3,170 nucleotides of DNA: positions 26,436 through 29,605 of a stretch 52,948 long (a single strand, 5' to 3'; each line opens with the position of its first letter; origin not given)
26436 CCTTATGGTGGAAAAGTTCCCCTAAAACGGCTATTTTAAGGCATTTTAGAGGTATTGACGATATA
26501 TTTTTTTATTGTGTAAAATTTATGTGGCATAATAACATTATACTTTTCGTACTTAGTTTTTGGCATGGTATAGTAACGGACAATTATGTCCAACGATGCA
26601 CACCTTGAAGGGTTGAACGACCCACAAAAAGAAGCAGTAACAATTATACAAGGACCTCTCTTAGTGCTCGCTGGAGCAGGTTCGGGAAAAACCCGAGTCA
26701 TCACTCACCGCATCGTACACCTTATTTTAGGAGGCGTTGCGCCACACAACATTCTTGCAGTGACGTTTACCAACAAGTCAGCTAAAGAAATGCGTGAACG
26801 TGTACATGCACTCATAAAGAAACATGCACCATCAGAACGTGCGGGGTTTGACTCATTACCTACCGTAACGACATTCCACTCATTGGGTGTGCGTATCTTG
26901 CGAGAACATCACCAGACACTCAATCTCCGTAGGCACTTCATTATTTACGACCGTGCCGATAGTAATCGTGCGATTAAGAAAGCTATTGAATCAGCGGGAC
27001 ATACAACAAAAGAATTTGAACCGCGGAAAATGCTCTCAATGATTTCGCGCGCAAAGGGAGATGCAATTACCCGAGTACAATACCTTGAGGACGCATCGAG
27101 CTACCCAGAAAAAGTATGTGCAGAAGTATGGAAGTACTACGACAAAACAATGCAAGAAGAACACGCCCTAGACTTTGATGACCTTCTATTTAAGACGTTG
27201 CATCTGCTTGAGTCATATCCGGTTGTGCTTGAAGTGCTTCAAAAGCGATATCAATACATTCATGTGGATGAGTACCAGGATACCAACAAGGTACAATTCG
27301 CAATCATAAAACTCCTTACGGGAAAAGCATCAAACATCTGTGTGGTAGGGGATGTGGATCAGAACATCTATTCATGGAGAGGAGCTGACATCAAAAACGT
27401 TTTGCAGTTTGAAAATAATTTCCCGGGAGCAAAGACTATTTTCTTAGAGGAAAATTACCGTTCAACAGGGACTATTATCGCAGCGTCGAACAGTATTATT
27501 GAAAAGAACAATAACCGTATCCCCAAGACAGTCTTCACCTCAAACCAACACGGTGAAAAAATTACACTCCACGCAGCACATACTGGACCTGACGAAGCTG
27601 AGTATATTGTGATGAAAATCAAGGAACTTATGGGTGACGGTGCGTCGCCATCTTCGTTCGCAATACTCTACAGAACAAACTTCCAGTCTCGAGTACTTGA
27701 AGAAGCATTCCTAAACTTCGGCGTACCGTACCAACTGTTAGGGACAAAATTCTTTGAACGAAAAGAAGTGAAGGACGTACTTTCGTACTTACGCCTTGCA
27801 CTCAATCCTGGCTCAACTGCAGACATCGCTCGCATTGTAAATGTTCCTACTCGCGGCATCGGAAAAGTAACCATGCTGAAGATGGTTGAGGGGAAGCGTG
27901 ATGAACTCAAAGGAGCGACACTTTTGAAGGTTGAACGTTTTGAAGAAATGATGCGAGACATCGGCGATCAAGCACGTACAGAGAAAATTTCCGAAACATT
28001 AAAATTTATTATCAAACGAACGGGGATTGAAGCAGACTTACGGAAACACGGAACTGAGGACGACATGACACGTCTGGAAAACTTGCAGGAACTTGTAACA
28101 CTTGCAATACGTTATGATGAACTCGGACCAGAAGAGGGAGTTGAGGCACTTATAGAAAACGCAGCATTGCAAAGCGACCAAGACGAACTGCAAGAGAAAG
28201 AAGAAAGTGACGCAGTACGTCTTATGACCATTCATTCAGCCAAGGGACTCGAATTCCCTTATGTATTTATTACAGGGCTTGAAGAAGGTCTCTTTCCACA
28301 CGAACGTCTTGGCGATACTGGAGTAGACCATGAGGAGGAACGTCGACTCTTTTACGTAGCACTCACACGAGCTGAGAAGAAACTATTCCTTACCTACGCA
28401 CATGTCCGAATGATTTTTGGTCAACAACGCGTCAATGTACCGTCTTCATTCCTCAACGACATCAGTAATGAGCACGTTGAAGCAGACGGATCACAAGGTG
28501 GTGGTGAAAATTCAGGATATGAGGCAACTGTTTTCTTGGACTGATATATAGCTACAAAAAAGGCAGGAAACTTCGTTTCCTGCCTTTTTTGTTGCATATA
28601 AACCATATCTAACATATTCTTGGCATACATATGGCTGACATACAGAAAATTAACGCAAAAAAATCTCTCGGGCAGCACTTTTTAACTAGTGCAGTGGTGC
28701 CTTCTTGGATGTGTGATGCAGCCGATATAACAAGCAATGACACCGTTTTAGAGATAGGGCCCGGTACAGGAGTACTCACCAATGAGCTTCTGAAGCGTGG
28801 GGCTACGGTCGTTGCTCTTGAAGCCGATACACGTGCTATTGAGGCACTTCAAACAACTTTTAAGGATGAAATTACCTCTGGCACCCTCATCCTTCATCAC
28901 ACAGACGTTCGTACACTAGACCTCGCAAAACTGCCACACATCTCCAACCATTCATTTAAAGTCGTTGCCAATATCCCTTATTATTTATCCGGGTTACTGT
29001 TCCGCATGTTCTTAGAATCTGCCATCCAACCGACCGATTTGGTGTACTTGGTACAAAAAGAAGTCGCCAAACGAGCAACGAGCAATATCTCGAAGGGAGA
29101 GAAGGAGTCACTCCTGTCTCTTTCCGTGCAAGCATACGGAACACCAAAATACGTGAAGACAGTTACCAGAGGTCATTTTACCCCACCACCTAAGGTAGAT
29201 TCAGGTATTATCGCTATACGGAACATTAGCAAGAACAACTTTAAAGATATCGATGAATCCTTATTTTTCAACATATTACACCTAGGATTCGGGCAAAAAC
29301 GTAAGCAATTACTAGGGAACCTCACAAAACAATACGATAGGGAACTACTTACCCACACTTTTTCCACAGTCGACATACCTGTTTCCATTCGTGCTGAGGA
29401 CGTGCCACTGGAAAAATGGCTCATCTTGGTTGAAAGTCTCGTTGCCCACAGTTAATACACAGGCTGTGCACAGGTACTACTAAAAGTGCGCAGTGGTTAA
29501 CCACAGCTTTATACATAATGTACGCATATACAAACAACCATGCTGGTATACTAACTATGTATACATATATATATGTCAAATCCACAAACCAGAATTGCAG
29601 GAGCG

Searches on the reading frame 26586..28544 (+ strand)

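Call 40: search_protein_families(library=pfam, proteins=[window:26586-28544:+], max_evalue=0.001)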
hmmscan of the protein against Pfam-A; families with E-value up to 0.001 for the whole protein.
window:26586-28544:+ (652 aa): 6 families
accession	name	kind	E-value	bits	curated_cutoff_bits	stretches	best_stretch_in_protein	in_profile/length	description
PF00580.27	UvrD-helicase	-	7.8e-87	291.8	23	1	10-280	1-271/271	UvrD/REP helicase N-terminal domain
PF13361.12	UvrD_C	-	1.2e-71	242.5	25.6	1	285-605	1-348/350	UvrD-like helicase C-terminal domain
PF13245.12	AAA_19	-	5.8e-22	78.7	25.1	1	14-263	1-132/134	AAA domain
PF13538.12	UvrD_C_2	-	2.8e-12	46.7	27.4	1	544-602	2-51/52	UvrD-like helicase C-terminal domain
PF01443.25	Viral_helicase1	-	9.6e-09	35.8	21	0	534-601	167-225/228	Viral superfamily 1 RNA helicase core domain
PF13086.12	AAA_11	-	0.00013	22.2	27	1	14-206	15-201/257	AAA domain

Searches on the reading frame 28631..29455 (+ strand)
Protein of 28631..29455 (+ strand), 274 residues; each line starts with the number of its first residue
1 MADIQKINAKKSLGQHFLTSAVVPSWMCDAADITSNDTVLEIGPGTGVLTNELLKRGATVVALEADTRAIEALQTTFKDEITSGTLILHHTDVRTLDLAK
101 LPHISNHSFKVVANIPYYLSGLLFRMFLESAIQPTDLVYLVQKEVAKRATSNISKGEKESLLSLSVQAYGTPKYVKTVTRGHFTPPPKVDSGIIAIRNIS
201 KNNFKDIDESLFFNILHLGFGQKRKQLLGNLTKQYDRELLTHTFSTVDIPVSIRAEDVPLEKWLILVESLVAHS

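Call 40: search_protein_families(library=pfam, proteins=[window:28631-29455:+], max_evalue=0.001)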
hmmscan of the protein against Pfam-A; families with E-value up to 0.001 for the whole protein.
window:28631-29455:+ (274 aa): 5 families
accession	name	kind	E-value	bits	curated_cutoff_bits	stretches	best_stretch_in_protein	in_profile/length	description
PF00398.26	RrnaAD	-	7.9e-45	153.4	24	1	8-269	3-260/263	Ribosomal RNA adenine dimethylase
PF13649.12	Methyltransf_25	-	7.6e-06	27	27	1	39-99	1-61/97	Methyltransferase domain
PF08241.18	Methyltransf_11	-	0.00011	23.2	21.2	1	40-112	1-64/95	Methyltransferase domain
PF05175.20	MTS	-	0.00052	20.1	23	1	35-93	31-90/170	Methyltransferase small domain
PF13489.12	Methyltransf_23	-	0.00077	19.7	27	0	34-79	21-61/164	Methyltransferase domain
